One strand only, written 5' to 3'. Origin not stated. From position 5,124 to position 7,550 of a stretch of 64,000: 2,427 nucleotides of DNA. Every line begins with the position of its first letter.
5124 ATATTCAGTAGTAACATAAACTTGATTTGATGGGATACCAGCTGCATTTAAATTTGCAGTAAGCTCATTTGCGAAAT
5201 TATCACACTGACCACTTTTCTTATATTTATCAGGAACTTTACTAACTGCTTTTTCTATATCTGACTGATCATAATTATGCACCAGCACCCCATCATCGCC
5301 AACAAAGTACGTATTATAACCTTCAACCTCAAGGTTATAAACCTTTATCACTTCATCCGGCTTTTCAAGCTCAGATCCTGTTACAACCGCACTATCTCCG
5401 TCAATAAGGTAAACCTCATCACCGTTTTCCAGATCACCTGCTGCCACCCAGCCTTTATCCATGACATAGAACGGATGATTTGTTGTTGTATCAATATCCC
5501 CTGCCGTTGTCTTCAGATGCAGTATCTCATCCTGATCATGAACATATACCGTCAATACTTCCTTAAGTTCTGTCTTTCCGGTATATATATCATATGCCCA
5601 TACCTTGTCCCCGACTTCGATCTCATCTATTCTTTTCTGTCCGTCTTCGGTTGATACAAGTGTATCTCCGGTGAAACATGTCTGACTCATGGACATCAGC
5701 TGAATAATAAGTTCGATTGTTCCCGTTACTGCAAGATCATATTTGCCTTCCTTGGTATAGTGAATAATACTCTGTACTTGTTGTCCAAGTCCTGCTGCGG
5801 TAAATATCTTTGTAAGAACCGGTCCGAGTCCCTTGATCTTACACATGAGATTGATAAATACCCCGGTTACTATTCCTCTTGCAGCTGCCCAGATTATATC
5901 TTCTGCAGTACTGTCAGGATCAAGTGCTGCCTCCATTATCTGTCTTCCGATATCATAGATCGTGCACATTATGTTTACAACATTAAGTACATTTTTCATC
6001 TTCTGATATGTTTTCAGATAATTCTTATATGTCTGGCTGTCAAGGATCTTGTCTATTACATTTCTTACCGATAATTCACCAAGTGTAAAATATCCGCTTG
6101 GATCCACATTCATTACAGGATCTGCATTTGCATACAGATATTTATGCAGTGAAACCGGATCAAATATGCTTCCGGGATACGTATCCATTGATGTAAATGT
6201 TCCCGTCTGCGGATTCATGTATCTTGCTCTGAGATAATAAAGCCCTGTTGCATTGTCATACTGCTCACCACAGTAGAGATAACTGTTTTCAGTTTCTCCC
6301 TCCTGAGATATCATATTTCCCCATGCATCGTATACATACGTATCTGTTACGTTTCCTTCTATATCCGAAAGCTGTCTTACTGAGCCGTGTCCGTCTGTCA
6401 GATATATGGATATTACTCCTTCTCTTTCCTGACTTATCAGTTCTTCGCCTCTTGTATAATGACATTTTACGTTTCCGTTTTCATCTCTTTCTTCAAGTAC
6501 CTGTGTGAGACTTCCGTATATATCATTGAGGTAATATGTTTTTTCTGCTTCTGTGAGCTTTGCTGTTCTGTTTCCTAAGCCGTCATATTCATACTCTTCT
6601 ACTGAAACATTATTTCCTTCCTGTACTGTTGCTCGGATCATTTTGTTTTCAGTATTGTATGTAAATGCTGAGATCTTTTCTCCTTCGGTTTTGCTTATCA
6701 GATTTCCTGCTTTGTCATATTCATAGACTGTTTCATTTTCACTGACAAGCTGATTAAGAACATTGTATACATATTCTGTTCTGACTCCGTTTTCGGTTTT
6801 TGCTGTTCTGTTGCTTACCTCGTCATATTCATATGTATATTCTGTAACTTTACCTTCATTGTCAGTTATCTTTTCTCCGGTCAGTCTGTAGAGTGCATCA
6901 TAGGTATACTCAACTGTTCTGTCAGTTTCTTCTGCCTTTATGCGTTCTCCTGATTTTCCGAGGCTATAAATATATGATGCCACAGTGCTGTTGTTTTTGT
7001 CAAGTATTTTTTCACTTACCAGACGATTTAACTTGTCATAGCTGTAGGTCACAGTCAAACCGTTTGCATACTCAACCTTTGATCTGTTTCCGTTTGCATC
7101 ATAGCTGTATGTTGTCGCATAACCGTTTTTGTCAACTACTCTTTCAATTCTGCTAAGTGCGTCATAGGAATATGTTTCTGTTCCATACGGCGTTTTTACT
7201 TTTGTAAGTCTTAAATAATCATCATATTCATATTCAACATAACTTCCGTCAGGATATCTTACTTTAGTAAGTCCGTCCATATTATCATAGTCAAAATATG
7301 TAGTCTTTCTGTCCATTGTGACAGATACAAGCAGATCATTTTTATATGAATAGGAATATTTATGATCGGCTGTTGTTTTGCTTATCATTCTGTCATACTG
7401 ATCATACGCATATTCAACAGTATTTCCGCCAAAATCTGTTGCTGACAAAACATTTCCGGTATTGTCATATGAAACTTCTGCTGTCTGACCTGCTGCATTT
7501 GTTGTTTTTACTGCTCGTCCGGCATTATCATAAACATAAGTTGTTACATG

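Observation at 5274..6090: Two self-cleaving modules in series: RHS aspartyl-protease tip, a 137-aa hydrophobic helical segment, then a HINT domain before the toxin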

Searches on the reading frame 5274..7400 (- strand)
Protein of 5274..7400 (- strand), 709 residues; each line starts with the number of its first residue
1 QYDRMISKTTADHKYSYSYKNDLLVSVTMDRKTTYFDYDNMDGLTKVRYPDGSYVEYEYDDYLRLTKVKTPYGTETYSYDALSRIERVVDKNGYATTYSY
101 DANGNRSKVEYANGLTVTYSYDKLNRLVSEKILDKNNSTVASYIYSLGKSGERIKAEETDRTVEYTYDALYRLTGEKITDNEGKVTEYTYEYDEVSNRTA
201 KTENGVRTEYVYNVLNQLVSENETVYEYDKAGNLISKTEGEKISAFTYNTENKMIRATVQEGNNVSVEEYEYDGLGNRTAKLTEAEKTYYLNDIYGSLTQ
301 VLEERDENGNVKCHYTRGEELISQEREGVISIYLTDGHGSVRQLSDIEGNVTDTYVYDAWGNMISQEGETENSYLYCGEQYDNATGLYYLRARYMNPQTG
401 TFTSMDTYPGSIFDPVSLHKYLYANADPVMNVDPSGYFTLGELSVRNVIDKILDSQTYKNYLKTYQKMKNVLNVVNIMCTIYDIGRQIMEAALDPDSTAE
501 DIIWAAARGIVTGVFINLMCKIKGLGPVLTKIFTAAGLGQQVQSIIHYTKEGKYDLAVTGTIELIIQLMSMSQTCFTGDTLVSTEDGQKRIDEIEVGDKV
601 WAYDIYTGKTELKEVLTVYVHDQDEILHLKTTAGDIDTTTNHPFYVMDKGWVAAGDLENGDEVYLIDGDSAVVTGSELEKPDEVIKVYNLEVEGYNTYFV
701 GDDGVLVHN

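Call 28: search_solved_structures(query=window:5274-7400:-, max_evalue=0.001, show_alignments=2)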
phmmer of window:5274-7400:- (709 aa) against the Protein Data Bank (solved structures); distinct sequences matched with E-value up to 0.001: 22.
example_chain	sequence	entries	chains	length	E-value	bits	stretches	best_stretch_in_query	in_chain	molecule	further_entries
8h8a_A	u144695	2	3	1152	1.5e-40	142.8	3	21-299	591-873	Putative Rhs-family protein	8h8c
8h8b_A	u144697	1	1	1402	4.5e-39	137.9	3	21-299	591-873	Putative Rhs-family protein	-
8qja_A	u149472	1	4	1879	2.4e-32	115.7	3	94-421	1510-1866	Putative type VI secretion system YD repeat-containing Rhs element Vgr protein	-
7q97_A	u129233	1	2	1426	5.4e-30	107.9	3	171-444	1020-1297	Rhs family protein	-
8qjc_A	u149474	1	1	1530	4.7e-26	94.9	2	31-240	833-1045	T6SS-associated Rhs core and toxin domain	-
8qjd_A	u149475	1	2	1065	4.9e-26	94.8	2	31-241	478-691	Salmonella bongori Rhs core domain (residues 360-1420)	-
8qjb_A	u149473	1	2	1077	5.2e-26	94.7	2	31-241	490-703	T6SS-associated Rhs core domain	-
2lwy_A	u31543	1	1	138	5.2e-25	91.4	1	574-709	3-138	BACTERIAL INTEIN-LIKE DOMAIN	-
9pt5_A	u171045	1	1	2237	1.3e-24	90.1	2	32-446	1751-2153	Teneurin-like protein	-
9ifo_A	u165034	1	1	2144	3e-23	85.6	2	32-436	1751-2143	Teneurin-Like Protein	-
8cp6_B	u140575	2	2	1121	2.6e-22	82.5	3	34-197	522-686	Toxin protein Tse5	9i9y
8uy4_A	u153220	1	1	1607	6.6e-19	71.3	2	20-139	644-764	Tse15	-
8uxt_A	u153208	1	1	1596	6.3e-18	68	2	20-139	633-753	Tse15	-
7pq5_L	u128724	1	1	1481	6.7e-13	51.4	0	33-169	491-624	Tre23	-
8w20_A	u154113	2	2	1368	4.9e-11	45.2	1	575-709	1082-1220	Intein C-terminal splicing domain-containing protein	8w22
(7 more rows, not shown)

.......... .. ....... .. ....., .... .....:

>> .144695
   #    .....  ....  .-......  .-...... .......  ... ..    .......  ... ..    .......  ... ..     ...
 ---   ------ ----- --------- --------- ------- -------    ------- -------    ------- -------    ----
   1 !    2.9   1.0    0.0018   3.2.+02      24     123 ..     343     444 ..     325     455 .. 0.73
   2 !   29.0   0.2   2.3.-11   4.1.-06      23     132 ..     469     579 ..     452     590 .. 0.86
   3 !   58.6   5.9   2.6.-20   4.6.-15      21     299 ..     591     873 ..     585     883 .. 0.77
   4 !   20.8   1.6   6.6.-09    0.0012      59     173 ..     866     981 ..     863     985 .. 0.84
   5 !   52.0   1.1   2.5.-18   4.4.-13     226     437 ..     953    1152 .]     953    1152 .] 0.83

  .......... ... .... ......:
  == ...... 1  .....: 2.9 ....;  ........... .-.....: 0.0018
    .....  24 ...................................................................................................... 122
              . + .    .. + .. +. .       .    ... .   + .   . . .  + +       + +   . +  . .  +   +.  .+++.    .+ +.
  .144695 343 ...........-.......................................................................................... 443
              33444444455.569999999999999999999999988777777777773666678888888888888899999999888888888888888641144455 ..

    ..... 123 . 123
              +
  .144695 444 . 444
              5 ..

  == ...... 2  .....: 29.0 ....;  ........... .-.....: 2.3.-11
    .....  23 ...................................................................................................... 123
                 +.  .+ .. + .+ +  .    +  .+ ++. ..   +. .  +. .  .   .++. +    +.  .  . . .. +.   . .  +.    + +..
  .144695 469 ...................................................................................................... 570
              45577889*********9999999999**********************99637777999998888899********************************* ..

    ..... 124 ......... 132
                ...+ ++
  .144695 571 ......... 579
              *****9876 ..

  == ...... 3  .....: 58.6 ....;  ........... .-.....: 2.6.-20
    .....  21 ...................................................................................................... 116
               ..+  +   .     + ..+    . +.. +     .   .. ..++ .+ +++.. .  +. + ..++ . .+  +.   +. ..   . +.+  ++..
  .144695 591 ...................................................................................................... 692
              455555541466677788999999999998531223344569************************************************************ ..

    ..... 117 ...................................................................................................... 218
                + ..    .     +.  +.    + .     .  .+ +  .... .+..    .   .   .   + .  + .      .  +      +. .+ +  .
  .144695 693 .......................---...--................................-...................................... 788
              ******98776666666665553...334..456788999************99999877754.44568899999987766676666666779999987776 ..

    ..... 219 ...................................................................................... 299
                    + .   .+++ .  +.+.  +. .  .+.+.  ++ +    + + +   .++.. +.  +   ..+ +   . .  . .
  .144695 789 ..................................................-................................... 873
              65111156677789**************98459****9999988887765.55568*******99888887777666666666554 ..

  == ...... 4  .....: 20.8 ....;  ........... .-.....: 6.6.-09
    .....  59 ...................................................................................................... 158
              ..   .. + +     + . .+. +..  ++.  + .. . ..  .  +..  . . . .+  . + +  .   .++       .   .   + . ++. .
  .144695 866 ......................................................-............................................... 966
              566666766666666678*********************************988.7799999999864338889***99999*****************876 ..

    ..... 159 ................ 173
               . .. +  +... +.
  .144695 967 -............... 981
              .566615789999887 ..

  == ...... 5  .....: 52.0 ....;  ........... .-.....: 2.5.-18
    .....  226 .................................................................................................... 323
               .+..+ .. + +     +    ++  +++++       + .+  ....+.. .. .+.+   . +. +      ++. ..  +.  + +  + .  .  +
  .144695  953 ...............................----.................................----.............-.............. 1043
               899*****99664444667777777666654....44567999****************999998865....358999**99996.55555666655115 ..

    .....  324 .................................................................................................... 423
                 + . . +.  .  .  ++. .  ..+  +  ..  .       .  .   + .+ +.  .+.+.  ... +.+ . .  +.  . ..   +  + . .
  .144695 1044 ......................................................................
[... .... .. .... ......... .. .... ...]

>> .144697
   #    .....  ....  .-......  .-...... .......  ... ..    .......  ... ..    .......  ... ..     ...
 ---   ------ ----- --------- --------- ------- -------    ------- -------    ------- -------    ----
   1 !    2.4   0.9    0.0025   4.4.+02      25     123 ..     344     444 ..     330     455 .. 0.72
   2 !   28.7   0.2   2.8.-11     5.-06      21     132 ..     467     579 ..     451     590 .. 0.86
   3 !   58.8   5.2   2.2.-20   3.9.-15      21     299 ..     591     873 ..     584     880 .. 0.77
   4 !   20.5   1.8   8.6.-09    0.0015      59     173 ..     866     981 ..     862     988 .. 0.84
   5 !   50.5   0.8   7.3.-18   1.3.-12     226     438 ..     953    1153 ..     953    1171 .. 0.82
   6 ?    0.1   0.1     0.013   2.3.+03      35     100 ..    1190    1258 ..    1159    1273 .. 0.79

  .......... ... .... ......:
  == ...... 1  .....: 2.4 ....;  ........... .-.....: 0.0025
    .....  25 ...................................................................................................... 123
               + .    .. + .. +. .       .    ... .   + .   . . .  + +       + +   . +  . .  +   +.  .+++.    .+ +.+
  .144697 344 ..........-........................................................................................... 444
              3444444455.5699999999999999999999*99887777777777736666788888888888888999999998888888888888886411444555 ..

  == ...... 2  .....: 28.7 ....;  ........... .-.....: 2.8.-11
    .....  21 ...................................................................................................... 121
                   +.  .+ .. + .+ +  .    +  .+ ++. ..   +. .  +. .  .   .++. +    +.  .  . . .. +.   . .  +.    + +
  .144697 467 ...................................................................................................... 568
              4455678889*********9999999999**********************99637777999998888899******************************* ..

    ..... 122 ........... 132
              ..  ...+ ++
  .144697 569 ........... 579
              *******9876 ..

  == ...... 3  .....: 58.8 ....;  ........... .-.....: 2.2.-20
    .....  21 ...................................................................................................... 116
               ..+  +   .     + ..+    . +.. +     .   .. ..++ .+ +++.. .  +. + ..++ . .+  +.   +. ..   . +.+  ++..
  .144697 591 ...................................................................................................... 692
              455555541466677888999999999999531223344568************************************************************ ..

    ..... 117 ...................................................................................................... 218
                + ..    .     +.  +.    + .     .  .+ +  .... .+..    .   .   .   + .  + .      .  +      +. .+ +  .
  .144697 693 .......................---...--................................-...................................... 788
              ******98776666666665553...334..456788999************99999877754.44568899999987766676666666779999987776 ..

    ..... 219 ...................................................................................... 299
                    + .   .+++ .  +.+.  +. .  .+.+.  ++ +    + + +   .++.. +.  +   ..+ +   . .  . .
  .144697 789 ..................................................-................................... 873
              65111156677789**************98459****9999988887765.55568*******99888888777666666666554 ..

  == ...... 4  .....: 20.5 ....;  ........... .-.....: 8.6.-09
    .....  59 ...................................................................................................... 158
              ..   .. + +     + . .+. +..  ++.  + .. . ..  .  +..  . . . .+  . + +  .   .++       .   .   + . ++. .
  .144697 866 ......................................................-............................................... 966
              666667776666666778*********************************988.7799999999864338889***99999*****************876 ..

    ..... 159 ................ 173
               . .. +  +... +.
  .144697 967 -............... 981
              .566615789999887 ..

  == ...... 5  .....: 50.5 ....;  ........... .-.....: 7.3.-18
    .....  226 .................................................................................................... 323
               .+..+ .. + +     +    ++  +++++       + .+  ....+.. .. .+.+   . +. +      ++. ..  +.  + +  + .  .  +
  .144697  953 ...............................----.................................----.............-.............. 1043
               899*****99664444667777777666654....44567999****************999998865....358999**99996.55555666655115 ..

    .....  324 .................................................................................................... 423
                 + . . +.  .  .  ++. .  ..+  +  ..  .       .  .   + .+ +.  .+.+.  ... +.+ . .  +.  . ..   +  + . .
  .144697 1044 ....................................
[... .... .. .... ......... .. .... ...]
